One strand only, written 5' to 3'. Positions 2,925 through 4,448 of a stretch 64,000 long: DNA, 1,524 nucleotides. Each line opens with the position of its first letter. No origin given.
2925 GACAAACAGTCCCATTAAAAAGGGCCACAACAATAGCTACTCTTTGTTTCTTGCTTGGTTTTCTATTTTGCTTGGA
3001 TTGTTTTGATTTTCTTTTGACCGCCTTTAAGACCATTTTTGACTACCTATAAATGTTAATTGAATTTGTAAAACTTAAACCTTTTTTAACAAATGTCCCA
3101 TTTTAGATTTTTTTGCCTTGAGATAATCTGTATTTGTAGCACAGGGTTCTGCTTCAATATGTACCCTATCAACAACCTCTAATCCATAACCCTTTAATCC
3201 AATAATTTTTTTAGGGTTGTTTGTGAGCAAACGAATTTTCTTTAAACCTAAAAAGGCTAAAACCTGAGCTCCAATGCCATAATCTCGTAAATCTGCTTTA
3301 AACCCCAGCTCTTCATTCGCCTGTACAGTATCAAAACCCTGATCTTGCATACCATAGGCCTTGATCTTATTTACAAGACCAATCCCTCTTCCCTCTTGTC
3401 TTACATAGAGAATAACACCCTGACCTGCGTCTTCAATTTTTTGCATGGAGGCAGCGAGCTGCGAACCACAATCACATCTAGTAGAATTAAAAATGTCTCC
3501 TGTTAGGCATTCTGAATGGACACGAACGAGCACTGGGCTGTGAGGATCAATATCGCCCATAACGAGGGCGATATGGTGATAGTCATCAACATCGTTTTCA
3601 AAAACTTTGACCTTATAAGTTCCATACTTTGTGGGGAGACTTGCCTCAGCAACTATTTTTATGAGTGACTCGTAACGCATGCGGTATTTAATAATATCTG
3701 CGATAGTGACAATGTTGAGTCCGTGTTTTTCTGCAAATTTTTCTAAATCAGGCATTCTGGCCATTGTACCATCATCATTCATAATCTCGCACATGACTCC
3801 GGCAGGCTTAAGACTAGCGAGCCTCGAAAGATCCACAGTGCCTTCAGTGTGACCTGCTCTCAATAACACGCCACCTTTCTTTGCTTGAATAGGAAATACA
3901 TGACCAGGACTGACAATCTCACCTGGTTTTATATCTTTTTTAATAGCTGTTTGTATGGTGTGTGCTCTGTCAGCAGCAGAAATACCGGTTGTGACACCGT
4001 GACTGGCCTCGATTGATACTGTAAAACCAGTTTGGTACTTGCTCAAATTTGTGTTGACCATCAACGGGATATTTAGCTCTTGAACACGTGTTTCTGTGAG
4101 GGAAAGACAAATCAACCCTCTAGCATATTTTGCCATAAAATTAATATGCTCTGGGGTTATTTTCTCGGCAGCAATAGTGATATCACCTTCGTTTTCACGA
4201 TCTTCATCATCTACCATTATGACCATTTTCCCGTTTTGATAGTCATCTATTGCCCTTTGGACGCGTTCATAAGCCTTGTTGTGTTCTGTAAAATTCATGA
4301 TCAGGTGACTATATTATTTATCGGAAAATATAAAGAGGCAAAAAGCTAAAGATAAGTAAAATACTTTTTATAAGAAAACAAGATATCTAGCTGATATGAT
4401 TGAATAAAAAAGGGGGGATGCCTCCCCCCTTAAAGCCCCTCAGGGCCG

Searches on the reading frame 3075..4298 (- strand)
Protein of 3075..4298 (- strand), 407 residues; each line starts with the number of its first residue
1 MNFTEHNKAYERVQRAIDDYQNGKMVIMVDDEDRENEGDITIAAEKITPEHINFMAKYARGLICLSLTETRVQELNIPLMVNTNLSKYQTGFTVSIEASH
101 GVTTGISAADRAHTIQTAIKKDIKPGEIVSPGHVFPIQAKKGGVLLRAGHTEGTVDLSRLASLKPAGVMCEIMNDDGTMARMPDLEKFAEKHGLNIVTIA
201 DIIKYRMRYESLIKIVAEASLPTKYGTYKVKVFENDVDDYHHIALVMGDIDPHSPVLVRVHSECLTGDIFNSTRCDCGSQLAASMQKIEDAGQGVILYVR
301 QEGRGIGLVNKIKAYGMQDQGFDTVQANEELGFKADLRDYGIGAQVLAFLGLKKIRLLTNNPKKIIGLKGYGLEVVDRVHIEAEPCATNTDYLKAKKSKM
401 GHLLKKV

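Call 20: search_protein_families(library=ncbifam, proteins=[window:3075-4298:-], max_evalue=1e-10)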
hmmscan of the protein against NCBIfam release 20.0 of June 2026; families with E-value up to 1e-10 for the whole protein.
window:3075-4298:- (407 aa): 12 families
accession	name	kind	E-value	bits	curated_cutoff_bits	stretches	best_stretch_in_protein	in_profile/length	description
NF006806.0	PRK09319.1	equivalog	2.7e-183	610.6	764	1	5-406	6-411/561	bifunctional 3,4-dihydroxy-2-butanone-4-phosphate synthase/GTP cyclohydrolase II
NF006803.0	PRK09311.1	equivalog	2.3e-180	599.8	569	1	7-406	6-406/417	bifunctional 3,4-dihydroxy-2-butanone-4-phosphate synthase/GTP cyclohydrolase II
NF010626.1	PRK14019.1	equivalog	2.9e-138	460.8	513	1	12-378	4-360/364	bifunctional 3,4-dihydroxy-2-butanone-4-phosphate synthase/GTP cyclohydrolase II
NF009132.0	PRK12485.1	equivalog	1.2e-109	366.7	693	1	9-381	2-367/369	bifunctional 3,4-dihydroxy-2-butanone-4-phosphate synthase/GTP cyclohydrolase II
NF006805.0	PRK09318.1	equivalog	7.8e-108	360.9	486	1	20-405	8-381/387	bifunctional 3,4-dihydroxy-2-butanone-4-phosphate synthase/GTP cyclohydrolase II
NF006804.0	PRK09314.1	equivalog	1.8e-102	343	432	1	10-318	3-300/339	bifunctional 3,4-dihydroxy-2-butanone 4-phosphate synthase/GTP cyclohydrolase II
NF001591.0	PRK00393.1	subfamily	1.8e-79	265.8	148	1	213-406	4-196/199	GTP cyclohydrolase II RibA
TIGR00505.1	ribA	equivalog_domain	4e-79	264.6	205.85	1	215-404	2-191/191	GTP cyclohydrolase II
TIGR00506.1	ribB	equivalog_domain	3.1e-76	255.5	177.45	1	11-206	3-204/204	3,4-dihydroxy-2-butanone-4-phosphate synthase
NF006456.0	PRK08815.1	equivalog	9.3e-68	229.2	464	1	152-404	122-365/376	GTP cyclohydrolase II RibA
NF004437.0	PRK05773.1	equivalog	7.5e-23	81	262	1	13-204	3-215/219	3,4-dihydroxy-2-butanone 4-phosphate synthase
NF005536.0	PRK07198.1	equivalog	3.3e-14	52.6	403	1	251-385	235-380/419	GTP cyclohydrolase II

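Call 41: find_related_loci(query=window:3075-4295:-, collection=genome_contigs, flank=1000)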
Query window:3075-4295:- (406 aa) in genome_contigs; peptide patterns used: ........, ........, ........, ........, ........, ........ (x = any residue, [..] = any of these).
118 stretches matched a pattern; 17 encode a relative of the query (tblastn E <= 1e-3); 17 distinct loci.
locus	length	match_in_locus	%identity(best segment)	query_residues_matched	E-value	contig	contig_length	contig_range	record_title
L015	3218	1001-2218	74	1-406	0e+0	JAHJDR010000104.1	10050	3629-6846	MAG: bacterium isolate Modern_marine.mb.68 Modern_marine.mb.68_k141_507083, whole genome shotgun sequence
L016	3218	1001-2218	74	1-406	0e+0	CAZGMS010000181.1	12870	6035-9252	MAG TPA_asm: uncultured Nitrospirales bacterium isolate binchicken_co169_220 genome assembly, contig: k99_622274, whole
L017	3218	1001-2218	57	1-406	1e-165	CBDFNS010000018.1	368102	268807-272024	MAG: Candidatus Multivoradales bacterium isolate 83156f71-2328-4778-9225-0ad21d672fd8 genome assembly, contig: contig_17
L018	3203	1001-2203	58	6-406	1e-167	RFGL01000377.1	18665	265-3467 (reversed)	MAG: Acidobacteria bacterium isolate J023 k99_1175810, whole genome shotgun sequence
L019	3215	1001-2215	56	7-406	1e-162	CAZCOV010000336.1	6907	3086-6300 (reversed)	MAG TPA_asm: uncultured Thermoanaerobaculia bacterium isolate SRP237561_co1_143 genome assembly, contig: NODE_22819_leng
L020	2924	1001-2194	56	9-406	3e-163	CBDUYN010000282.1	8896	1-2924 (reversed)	MAG TPA_asm: uncultured bacterium isolate SRR22302374_binner12_Refined_89 genome assembly, contig: ERZ26661914.6059, who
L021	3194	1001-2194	56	7-405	1e-158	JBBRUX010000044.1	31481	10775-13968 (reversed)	MAG: Chitinivibrionales bacterium isolate La3_metabat2.045 La3_metabat2.045_K_600900_L_31481_cov_48.9770, whole genome s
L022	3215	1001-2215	49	1-403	1e-137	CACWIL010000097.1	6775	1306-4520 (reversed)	uncultured bacterium isolate RUG10609 genome assembly, contig: RUG10609_asm_97, whole genome shotgun sequence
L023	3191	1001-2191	50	9-403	8e-136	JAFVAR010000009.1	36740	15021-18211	Bacterium isolate RGIG4998 Roe_deer_Rumen-5__c127534, whole genome shotgun sequence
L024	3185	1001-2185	52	9-403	3e-134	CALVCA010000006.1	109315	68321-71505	MAG: Candidatus Gastranaerophilales bacterium isolate BRZ_E__bin25 genome assembly, contig: BRZ_E__NODE_259_length_10931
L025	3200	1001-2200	51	6-403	4e-134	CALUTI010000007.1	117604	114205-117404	MAG: Candidatus Gastranaerophilales bacterium isolate BRZ_LN__bin14 genome assembly, contig: BRZ_LN__NODE_187_length_117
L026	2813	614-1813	50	6-403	2e-134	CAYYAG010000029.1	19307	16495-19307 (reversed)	MAG TPA_asm: uncultured Muribaculaceae bacterium isolate SRP141132_co2_61 genome assembly, contig: NODE_2034_length_1930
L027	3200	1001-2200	51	6-403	3e-133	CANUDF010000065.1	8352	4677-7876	MAG: Candidatus Gastranaerophilales bacterium isolate chick29__bin14 genome assembly, contig: chick29__NODE_1313_length_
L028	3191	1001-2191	48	12-406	8e-129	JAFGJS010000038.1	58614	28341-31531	MAG: Candidatus Sumerlaeota bacterium isolate Zod_Metabat.292 k87_3594830, whole genome shotgun sequence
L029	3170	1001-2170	58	12-403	6e-156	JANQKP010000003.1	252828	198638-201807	MAG: Candidatus Gracilibacteria bacterium isolate PL25a_bin.160 k99_4523260, whole genome shotgun sequence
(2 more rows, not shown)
